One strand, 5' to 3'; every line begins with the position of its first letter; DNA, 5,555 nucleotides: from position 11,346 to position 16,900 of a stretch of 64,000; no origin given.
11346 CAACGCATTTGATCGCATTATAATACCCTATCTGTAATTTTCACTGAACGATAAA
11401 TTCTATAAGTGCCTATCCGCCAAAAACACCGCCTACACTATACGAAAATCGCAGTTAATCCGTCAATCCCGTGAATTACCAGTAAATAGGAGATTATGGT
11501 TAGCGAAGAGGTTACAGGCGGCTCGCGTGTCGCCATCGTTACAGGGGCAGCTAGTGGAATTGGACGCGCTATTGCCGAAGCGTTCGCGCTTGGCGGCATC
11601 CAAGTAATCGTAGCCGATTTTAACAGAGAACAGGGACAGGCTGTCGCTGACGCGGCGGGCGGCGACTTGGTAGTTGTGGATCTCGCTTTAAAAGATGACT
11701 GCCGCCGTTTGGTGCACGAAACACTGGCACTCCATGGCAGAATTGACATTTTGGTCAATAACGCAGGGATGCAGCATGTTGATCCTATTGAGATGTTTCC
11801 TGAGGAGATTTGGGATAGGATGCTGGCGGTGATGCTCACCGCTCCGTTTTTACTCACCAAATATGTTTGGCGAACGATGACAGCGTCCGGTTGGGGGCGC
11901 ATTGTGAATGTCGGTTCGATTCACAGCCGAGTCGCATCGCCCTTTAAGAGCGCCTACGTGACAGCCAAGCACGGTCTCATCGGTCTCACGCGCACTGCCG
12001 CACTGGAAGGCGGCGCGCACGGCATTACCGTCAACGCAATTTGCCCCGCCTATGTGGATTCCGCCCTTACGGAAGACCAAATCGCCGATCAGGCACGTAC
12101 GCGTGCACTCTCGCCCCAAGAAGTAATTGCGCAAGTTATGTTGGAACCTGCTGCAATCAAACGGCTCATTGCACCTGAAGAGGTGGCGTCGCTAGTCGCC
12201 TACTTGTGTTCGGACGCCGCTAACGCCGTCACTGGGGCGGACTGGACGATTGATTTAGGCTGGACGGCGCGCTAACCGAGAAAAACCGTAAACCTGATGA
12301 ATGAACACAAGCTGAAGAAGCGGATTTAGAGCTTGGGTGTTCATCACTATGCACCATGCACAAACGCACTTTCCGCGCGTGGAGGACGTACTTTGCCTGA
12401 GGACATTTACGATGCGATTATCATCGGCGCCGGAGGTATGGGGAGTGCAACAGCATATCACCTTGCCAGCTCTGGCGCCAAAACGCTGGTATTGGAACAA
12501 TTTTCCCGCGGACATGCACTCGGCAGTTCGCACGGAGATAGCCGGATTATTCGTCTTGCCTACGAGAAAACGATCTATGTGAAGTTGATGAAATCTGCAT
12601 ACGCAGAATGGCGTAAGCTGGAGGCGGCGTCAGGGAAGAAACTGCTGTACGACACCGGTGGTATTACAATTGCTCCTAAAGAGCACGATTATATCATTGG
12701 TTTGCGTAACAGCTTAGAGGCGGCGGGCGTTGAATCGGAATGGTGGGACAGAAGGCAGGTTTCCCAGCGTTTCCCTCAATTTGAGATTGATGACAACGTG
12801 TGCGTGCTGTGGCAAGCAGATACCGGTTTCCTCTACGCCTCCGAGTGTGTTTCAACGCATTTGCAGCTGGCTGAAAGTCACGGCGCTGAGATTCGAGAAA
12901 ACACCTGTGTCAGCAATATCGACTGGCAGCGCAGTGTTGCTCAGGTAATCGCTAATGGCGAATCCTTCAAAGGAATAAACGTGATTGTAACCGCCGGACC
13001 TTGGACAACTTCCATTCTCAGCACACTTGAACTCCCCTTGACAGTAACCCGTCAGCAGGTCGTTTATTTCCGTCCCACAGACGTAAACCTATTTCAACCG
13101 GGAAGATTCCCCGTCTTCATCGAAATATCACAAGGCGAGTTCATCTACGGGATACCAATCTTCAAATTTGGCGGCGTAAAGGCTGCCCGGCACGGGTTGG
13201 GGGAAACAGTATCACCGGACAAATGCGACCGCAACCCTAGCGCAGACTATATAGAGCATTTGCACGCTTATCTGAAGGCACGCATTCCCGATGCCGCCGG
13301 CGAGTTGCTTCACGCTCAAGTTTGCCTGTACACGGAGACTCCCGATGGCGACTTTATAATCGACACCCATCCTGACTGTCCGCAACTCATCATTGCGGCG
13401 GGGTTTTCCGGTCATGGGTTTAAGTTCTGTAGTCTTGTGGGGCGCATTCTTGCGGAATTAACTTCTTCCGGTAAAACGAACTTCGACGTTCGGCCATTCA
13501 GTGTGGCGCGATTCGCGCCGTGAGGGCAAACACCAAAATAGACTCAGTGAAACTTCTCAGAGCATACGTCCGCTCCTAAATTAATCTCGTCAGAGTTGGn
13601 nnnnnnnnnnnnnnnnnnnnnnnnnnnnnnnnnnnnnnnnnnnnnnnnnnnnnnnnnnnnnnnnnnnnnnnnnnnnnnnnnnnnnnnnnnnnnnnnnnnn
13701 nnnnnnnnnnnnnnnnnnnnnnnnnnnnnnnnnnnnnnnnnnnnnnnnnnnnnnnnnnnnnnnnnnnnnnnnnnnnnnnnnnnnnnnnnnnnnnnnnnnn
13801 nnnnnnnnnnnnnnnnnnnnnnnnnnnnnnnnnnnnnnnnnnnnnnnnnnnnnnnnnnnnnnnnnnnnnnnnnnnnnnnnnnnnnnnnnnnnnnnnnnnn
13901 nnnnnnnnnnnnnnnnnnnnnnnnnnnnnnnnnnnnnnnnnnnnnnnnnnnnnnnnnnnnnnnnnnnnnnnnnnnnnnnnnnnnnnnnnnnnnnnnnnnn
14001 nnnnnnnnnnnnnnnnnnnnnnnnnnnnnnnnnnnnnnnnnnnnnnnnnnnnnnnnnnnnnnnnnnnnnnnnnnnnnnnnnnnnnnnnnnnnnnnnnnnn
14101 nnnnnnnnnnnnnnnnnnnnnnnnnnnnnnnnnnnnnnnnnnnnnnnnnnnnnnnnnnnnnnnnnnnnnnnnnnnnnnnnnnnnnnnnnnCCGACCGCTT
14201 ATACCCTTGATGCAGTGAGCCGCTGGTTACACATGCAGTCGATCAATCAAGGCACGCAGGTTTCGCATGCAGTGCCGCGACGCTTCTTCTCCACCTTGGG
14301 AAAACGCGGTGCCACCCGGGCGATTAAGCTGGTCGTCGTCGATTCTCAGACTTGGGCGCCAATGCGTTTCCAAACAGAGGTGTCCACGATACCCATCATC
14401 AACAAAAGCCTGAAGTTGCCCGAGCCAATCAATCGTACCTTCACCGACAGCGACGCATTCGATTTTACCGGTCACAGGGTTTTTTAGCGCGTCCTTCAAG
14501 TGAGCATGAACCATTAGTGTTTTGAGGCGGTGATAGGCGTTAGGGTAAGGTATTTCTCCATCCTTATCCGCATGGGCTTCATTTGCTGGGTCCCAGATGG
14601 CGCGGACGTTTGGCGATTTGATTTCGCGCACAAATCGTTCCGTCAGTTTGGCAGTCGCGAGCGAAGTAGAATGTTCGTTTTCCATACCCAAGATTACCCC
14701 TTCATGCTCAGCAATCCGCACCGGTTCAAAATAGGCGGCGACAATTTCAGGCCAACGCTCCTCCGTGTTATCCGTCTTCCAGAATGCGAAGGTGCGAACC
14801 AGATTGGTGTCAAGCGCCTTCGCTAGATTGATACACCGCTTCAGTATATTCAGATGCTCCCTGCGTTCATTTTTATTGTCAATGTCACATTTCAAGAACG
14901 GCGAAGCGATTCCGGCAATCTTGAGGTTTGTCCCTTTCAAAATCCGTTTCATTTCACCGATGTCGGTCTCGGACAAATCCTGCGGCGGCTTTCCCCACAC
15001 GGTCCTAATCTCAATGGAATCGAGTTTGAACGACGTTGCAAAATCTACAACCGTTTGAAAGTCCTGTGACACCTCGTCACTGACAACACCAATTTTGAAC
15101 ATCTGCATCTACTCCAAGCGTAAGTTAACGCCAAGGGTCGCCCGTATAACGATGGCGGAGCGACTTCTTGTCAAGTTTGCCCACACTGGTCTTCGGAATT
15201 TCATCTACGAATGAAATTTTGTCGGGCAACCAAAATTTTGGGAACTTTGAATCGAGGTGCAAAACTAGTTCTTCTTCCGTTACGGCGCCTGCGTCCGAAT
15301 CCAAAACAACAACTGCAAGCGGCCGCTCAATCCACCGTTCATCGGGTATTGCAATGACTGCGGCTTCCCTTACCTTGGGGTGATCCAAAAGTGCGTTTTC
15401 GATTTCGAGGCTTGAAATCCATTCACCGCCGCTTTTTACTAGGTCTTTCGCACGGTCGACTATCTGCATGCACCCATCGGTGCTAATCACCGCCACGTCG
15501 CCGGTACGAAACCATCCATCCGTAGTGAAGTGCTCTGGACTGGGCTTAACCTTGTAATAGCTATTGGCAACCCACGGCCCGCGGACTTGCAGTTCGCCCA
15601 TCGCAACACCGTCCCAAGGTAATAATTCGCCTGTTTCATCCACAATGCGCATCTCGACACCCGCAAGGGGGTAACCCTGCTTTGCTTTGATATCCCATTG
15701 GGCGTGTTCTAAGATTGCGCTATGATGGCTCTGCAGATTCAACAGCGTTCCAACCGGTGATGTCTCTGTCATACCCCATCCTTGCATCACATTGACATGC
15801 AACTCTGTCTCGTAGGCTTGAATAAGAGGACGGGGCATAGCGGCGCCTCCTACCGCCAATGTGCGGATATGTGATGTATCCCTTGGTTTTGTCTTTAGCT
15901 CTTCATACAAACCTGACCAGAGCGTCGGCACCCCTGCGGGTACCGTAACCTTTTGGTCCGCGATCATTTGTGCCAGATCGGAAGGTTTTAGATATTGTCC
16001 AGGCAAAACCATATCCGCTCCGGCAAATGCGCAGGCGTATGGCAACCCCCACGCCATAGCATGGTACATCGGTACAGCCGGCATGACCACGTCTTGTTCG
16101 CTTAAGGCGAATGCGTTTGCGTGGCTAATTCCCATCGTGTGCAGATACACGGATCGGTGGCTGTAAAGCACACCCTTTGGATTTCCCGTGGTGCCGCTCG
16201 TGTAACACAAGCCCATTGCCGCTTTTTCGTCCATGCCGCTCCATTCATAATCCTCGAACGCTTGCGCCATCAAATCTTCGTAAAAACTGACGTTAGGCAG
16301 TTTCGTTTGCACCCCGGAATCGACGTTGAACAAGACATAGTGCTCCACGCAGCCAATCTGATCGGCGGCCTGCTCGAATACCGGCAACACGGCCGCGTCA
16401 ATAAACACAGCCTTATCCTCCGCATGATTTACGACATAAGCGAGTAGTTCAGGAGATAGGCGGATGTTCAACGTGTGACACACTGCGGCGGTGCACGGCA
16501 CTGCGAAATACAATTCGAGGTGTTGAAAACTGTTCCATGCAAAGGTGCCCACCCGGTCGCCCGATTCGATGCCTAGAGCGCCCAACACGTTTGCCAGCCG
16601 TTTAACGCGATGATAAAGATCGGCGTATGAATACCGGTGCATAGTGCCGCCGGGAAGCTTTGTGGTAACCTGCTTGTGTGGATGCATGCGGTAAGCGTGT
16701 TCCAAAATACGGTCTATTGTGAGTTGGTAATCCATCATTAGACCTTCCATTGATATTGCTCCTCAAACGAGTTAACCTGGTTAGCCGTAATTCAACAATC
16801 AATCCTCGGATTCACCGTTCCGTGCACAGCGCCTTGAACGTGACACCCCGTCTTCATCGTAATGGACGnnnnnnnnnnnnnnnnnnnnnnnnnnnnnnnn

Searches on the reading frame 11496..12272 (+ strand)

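Call 20: search_protein_families(library=ncbifam, proteins=[window:11496-12272:+], max_evalue=1e-12)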
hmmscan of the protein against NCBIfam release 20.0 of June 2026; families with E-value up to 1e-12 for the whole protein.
window:11496-12272:+ (259 aa): 198 families (the best 25 are shown)
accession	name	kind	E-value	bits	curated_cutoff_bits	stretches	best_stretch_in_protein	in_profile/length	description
TIGR01963.1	PHB_DH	subfamily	1.1e-93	313.2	307.05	1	11-258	2-254/255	3-hydroxybutyrate dehydrogenase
NF009093.0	PRK12429.1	subfamily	8.8e-91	303.8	258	1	10-258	5-258/259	3-hydroxybutyrate dehydrogenase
NF009931.0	PRK13394.1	subfamily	5.9e-71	239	340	1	11-258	8-261/262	3-hydroxybutyrate dehydrogenase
NF009466.0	PRK12826.1-2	subfamily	1.2e-56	191.9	222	1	10-254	3-242/248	3-oxoacyl-ACP reductase FabG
NF005309.0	PRK06841.1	subfamily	1.7e-53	181.7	286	1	10-258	15-254/255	GolD/DthD family dehydrogenase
NF005559.1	PRK07231.1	subfamily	8.4e-53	179.4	215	1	11-257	5-248/249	glucose 1-dehydrogenase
NF004791.0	PRK06138.1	equivalog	7.7e-52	176.1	312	1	10-258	5-251/252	SDR family oxidoreductase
NF004818.0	PRK06172.1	equivalog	2.6e-51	174.4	336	1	10-258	7-252/253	SDR family oxidoreductase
TIGR01830.1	3oxo_ACP_reduc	equivalog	2e-49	168.5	297.75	1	13-255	1-237/239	3-oxoacyl-[acyl-carrier-protein] reductase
NF004198.0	PRK05653.1-3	equivalog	6.3e-49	166.7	296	1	10-248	7-238/248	3-oxoacyl-ACP reductase FabG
TIGR03971.1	SDR_subfam_1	subfamily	4e-48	164.1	300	1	60-258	70-270/271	mycofactocin-coupled SDR family oxidoreductase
NF052558.1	MBtsdlDhBudC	equivalog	1.1e-47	162.7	270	1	11-258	4-243/250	meso-2,3-butanediol dehydrogenase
TIGR01829.1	AcAcCoA_reduct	subfamily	9.3e-47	159.7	302.1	1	11-255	1-239/242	acetoacetyl-CoA reductase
NF047923.1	pyridox_DH_SDR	equivalog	1.1e-46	159.4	325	1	10-256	3-240/243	pyridoxal 4-dehydrogenase, SDR-type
NF053701.1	CsHdxCHCADhChcB2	equivalog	1.3e-45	155.8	350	1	11-258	4-244/245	cis-4-hydroxycyclohexanecarboxylate dehydrogenase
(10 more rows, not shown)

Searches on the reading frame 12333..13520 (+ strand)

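Call 20: search_protein_families(library=ncbifam, proteins=[window:12333-13520:+], max_evalue=1e-12)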
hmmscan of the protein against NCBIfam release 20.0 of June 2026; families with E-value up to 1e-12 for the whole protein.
window:12333-13520:+ (396 aa): 4 families
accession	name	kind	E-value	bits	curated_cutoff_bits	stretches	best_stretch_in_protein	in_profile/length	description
NF008425.0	PRK11259.1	equivalog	9.2e-111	370.4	257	1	25-395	4-376/377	N-methyl-L-tryptophan oxidase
TIGR01377.1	soxA_mon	subfamily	5.4e-101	338.1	479.65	1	26-395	1-376/381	amino oxidase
TIGR02352.1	thiamin_ThiO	equivalog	2e-16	60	250.8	1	29-377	2-347/351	glycine oxidase ThiO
TIGR01373.1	soxB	subfamily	3.2e-15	55.9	529.45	0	22-208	27-223/407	sarcosine oxidase subunit beta family protein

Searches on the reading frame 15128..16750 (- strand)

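Call 21: search_protein_families(library=ncbifam, proteins=[window:15128-16750:-], max_evalue=1e-12)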
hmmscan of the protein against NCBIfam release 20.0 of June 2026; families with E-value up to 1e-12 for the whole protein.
window:15128-16750:- (541 aa): 93 families (the best 25 are shown)
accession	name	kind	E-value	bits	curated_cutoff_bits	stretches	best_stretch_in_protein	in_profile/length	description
NF005426.0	PRK07008.1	equivalog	6.8e-187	622.4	822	1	1-536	5-536/545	3-(methylthio)propionyl-CoA ligase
NF004837.0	PRK06187.1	subfamily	6.8e-183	608.7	476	1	5-536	3-523/531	long-chain-fatty-acid--CoA ligase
NF004674.0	PRK06018.1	subfamily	1.8e-180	601.3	766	1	1-536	1-535/544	long-chain-fatty-acid--CoA ligase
NF004143.0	PRK05620.1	equivalog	2.1e-133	445.7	852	1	1-534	1-554/576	long-chain fatty-acid--CoA ligase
NF006020.0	PRK08162.1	subfamily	1.7e-105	353.4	677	1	38-534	43-537/545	acyl-CoA synthetase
NF006182.0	PRK08316.1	subfamily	2.1e-92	310.3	663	1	10-536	11-518/523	fatty acyl-CoA synthetase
NF005307.0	PRK06839.1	equivalog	5.5e-76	256.2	748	1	36-532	24-490/496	o-succinylbenzoate--CoA ligase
NF009233.0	PRK12583.1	subfamily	1.5e-73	248.1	832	1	36-534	42-549/558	fatty acid CoA ligase family protein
NF005702.0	PRK07514.1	subfamily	4.3e-73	246.4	558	1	26-536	16-501/506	malonyl-CoA synthase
TIGR01923.1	menE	equivalog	2.4e-71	240.9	330.15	1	41-530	1-441/442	o-succinylbenzoate--CoA ligase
NF005801.1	PRK07656.1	equivalog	6.2e-71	239.5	657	1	37-532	24-500/500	FadD3 family acyl-CoA ligase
NF052269.1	Staph_lig_FadD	equivalog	5.1e-68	229.6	650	1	38-533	26-491/499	long-chain-fatty-acid--CoA ligase FadD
NF002966.0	PRK03640.1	equivalog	5.2e-67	226.5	556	1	38-534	26-479/483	o-succinylbenzoate--CoA ligase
NF005676.0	PRK07470.1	equivalog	1.4e-66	225.2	774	1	38-534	44-528/544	acyl-CoA synthetase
NF005858.0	PRK07787.1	subfamily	5.4e-66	222.9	575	1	172-532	125-469/471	acyl-CoA synthetase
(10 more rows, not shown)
